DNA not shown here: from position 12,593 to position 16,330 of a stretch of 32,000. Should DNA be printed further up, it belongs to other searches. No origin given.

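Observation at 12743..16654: Two-gene operon with no assignable function: 152-aa protein plus 1145-aa acidic protein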

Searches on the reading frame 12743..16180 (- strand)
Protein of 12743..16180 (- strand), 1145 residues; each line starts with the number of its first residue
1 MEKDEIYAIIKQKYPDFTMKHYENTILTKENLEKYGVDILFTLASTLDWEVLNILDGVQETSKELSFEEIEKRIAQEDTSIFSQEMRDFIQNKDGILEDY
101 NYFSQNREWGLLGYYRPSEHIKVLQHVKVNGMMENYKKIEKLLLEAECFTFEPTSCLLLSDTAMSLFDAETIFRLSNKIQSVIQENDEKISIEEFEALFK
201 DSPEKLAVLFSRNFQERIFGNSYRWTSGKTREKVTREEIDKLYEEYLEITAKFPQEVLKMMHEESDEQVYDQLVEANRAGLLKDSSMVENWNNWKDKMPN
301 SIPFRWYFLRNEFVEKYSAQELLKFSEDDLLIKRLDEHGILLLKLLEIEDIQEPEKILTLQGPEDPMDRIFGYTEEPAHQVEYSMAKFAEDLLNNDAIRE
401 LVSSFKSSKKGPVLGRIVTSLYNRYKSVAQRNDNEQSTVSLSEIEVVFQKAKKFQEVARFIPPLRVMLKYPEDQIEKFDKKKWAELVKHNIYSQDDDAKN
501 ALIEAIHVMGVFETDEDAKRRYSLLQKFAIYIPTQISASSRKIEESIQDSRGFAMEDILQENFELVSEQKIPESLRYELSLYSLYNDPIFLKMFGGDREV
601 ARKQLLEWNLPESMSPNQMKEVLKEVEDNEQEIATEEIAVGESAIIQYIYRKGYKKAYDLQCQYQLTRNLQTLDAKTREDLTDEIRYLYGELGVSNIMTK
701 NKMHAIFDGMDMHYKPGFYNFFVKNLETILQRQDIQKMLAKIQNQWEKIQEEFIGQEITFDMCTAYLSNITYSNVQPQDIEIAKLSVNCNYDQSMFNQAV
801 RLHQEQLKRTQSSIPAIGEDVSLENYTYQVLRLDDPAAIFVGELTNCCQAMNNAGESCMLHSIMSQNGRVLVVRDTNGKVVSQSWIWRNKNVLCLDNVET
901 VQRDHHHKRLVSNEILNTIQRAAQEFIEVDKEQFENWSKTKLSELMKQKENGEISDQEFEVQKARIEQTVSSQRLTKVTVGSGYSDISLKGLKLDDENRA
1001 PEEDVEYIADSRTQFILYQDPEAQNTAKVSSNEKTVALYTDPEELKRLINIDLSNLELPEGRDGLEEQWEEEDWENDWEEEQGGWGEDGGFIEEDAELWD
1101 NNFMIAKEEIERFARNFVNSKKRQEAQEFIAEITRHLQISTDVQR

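Call 3: search_protein_families(library=pfam, proteins=[window:12743-16180:-], max_evalue=1)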
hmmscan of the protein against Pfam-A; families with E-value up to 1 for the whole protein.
window:12743-16180:- (1145 aa): 7 families
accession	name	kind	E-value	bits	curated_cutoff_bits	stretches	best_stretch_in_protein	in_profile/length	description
PF09851.14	SHOCT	-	0.0093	16.1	27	1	947-966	8-27/28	Short C-terminal domain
PF03848.20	TehB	-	0.033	14.1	20.4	0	296-339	139-182/193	Tellurite resistance protein TehB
PF03642.18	MAP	-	0.052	14.3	24.3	1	614-674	26-86/88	MAP domain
PF20750.3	PAP_NTPase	-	0.059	13.7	27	1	494-531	14-51/194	Poly(A) polymerase nucleotidyltransferase domain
PF05120.17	GvpG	-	0.13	12.9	30.6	1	940-968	35-63/67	Gas vesicle protein G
PF00771.25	FHIPEP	-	0.13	11.2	29.1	1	722-781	465-524/657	FHIPEP family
PF12583.14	TPPII_C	-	0.31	12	27.7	0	239-293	7-61/69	Tripeptidyl peptidase II, C-terminal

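Call 4: search_protein_families(library=ncbifam, proteins=[window:12743-16180:-], max_evalue=1)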
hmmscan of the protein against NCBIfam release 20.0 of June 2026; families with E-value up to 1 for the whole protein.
window:12743-16180:- (1145 aa): 5 families
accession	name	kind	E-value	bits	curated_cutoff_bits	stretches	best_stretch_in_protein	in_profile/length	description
TIGR00477.1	tehB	equivalog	0.027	13.8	219.5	1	296-339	181-224/238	tellurite resistance methyltransferase TehB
TIGR03265.1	PhnT2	equivalog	0.028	13.7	457.7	1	669-699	161-191/353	putative 2-aminoethylphosphonate ABC transporter ATP-binding protein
NF040881.1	PTS_reg_TmaR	equivalog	0.067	13.2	170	0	694-742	53-101/103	PTS system regulator TmaR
TIGR01398.1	FlhA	equivalog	0.14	10.3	772.1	1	724-780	482-538/678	flagellar biosynthesis protein FlhA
NF003844.0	PRK05423.1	equivalog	0.88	9.4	122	1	694-745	53-104/110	DUF496 family protein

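Call 5: search_protein_families(library=phrogs, proteins=[window:12743-16180:-], max_evalue=1)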
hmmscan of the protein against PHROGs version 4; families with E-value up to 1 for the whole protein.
window:12743-16180:- (1145 aa): 2 families
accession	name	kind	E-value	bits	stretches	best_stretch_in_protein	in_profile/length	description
phrog_340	-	unknown function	0.21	12.5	1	860-896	18-53/85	-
phrog_24532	-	unknown function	0.24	12.8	1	699-748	34-83/102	-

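Call 6: search_protein_families(library=padloc, proteins=[window:12743-16180:-], max_evalue=1)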
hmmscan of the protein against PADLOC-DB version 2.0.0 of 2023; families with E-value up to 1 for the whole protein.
window:12743-16180:- (1145 aa): 0 families
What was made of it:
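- Checked: No family in Pfam, NCBIfam, PHROGs or PADLOC reaches significance for either protein (calls 3-6).
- PADLOC has no hit (call 6).
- Tried and rejected: Pfam, NCBIfam, PHROGs and PADLOC gave nothing for either protein (calls 3-6).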

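Call 8: find_homologous_proteins(query=window:12743-16180:-)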
Query window:12743-16180:- (1145 aa): 3 proteins with E <= 0.001 among 8000 candidates.
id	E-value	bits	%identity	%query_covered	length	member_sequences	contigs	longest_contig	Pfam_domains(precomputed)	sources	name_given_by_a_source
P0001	0.0e+0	2470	96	100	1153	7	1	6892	-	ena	-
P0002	0.0e+0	1437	59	99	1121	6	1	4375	-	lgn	-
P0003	3.7e-51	192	30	49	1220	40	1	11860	-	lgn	-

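Call 12: find_encoding_contigs(protein=P0003, flank=10000)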
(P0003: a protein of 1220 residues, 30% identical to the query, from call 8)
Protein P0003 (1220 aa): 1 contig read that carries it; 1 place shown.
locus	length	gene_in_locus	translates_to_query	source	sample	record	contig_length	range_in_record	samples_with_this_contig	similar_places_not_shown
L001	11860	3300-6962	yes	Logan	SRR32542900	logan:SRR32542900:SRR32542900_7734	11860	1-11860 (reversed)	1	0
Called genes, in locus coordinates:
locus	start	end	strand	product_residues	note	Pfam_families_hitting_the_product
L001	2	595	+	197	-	?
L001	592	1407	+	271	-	PF13349:DUF4097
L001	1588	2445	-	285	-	PF00248:Aldo_ket_red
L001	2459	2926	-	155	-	PF02525:Flavodoxin_2 (weak), PF12682:Flavodoxin_4, PF12724:Flavodoxin_5 (faint)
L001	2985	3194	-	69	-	PF13061:DUF3923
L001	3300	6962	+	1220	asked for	-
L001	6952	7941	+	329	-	-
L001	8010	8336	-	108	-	PF14278:TetR_C_8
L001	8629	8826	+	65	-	-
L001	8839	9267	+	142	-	-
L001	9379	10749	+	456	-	PF05762:VWA_CoxE (faint), PF00092:VWA, PF13519:VWA_2, PF27268:CsxB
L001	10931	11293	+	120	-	-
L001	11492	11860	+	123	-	?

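Call 13: find_encoding_contigs(protein=P0001, flank=10000)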
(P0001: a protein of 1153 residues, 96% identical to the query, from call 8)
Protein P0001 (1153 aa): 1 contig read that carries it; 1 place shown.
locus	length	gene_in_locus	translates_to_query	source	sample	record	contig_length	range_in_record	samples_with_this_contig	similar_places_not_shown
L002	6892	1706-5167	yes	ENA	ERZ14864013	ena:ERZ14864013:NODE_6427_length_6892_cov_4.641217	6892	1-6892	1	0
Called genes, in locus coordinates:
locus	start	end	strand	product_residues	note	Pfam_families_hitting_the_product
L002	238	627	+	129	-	PF14276:DUF4363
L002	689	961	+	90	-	-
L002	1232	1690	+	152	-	-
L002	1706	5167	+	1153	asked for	-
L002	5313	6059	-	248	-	PF01113:DapB_N, PF05173:DapB_C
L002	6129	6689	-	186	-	-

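Call 14: find_encoding_contigs(protein=P0002, flank=10000)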
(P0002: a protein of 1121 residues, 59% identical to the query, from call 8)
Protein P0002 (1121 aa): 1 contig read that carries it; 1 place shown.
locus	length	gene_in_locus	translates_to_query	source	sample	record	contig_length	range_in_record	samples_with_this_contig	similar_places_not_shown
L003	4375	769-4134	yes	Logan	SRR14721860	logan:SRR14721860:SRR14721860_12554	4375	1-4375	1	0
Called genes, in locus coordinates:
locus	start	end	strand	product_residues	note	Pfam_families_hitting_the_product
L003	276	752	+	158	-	-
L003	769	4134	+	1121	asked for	-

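Call 16: search_solved_structures(query=A1, max_evalue=10)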
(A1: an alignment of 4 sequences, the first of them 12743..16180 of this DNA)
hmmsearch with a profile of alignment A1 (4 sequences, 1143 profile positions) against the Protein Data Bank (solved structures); distinct sequences matched with E-value up to 10: 1.
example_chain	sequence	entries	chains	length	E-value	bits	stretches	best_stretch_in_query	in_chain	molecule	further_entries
5e6g_A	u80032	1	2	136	1.6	9.6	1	911-958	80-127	De novo designed protein CA01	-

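Call 23: search_protein_representatives(alignment_id=A1)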
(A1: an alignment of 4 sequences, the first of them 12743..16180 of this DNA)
Query: 4 sequences, 1143 profile positions. Proteins with E-value up to 0.001 (for the whole library): 2285; up to 1e-10: 1088; up to 1e-30: 268. The best 150 are listed.
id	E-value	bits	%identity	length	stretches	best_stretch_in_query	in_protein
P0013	0.0e+00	1052.8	-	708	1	439-1140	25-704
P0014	1.9e-215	734.7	-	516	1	614-1140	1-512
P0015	4.5e-184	630.7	-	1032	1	425-1100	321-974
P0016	6.6e-181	620.3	-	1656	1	56-1135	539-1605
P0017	8.6e-179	613.3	-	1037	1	436-1066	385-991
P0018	6.9e-176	603.6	-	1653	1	22-1132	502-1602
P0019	4.6e-174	597.6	-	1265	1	447-1073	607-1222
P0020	1.8e-169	582.4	-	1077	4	594-1128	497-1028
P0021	5.5e-169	580.8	-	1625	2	596-1134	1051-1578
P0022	1.4e-167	576.1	-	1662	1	32-1128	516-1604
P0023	6.9e-167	573.8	-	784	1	434-1060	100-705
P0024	1.1e-165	569.8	-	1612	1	99-1126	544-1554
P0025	3.3e-162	558.3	-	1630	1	114-1122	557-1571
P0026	1.6e-161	556.1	-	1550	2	621-1128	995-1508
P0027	1.6e-160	552.7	-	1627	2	620-1134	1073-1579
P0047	2.4e-145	502.5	-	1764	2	626-1128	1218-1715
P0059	9.0e-133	460.9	-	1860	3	632-1124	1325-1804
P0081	1.7e-120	420.2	-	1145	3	600-991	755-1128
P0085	1.8e-118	413.5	-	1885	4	625-1129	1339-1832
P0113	9.7e-102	358.1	-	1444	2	640-1100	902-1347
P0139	1.3e-83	298.0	-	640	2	638-1037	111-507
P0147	2.0e-75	270.9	-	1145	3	666-926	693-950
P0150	9.6e-74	265.4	-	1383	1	227-1070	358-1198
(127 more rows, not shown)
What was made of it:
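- The family has 2285 representatives with E <= 1e-3 and 268 with E <= 1e-30 (call 23).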

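Call 25: search_protein_families(library=pfam, proteins=[P0016, P0021, P0047, P0059, P0085], max_evalue=0.01)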
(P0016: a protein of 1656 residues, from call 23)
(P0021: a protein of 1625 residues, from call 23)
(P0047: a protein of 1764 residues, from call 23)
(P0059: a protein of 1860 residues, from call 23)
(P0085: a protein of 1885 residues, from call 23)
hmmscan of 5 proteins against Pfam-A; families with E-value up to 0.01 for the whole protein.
P0016 (1656 aa): 0 families

P0021 (1625 aa): 1 family
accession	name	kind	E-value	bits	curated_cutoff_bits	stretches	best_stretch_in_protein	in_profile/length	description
PF12872.13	OST-HTH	-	0.007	16.7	23.8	0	994-1019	31-57/71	OST-HTH/LOTUS domain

P0047 (1764 aa): 1 family
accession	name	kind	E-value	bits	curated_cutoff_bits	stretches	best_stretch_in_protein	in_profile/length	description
PF13475.11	DUF4116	-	7.7e-43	144.3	24.9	3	943-990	2-49/49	Domain of unknown function (DUF4116)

P0059 (1860 aa): 0 families

P0085 (1885 aa): 0 families

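Call 38: search_protein_families(library=pfam, proteins=[L001:6952-7941:+], max_evalue=0.1)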
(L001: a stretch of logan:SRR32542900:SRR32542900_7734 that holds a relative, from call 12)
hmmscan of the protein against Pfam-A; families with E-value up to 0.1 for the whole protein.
L001:6952-7941:+ (329 aa): 1 family
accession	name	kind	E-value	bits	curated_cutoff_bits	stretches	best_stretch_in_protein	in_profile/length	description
PF00171.27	Aldedh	-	0.0031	16.6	23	1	248-299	377-428/461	Aldehyde dehydrogenase family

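Call 49: search_protein_families(library=pfam, alignment_id=A3, max_evalue=0.0001)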
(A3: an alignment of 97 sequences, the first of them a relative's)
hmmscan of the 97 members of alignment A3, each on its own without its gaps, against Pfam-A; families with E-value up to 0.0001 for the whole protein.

A. member 1, L001:8013-8336:- (108 aa): 1 family
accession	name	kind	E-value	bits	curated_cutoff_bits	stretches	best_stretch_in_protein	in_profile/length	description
PF14278.11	TetR_C_8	-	3.1e-12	46.9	26.1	1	15-100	2-98/103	Transcriptional regulator C-terminal region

B. families by the number of members that match (of 97 scanned): 80 families (the first 25 are shown)
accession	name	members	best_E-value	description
PF00005.33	ABC_tran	3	3.7e-21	ABC transporter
PF03193.22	RsgA_GTPase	3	3.1e-05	RsgA GTPase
PF00291.31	PALP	2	2.1e-69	Pyridoxal-phosphate dependent enzyme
PF13673.13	Acetyltransf_10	2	7.2e-29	Acetyltransferase (GNAT) domain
PF07934.18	OGG_N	2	2.4e-22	8-oxoguanine DNA glycosylase, N-terminal domain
PF01076.25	Mob_Pre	2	1.2e-19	Plasmid recombination enzyme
PF13616.12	Rotamase_3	2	3.4e-19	PPIC-type PPIASE domain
PF00639.27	Rotamase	2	1.7e-17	PPIC-type PPIASE domain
PF12670.12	DUF3792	2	2.1e-12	Protein of unknown function (DUF3792)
PF00730.31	HhH-GPD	2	2.1e-07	HhH-GPD superfamily base excision DNA repair protein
PF13508.13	Acetyltransf_7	2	5.6e-07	Acetyltransferase (GNAT) domain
PF21981.2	RecX_HTH3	2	8.4e-06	RecX, third three-helix domain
PF01098.24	FTSW_RODA_SPOVE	1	1e-110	Cell cycle protein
PF01709.26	Transcrip_reg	1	9.5e-66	TACO1/YebC second and third domain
PF02677.20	QueH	1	1.7e-62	Epoxyqueuosine reductase QueH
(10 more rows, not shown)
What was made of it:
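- On Known anti-phage defence systems (PADLOC-DB 2.0): 97 neighbours scanned gave 80 different, mostly housekeeping families, with Mob_Pre in 2 and DUF1016 in 1 (call 49).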
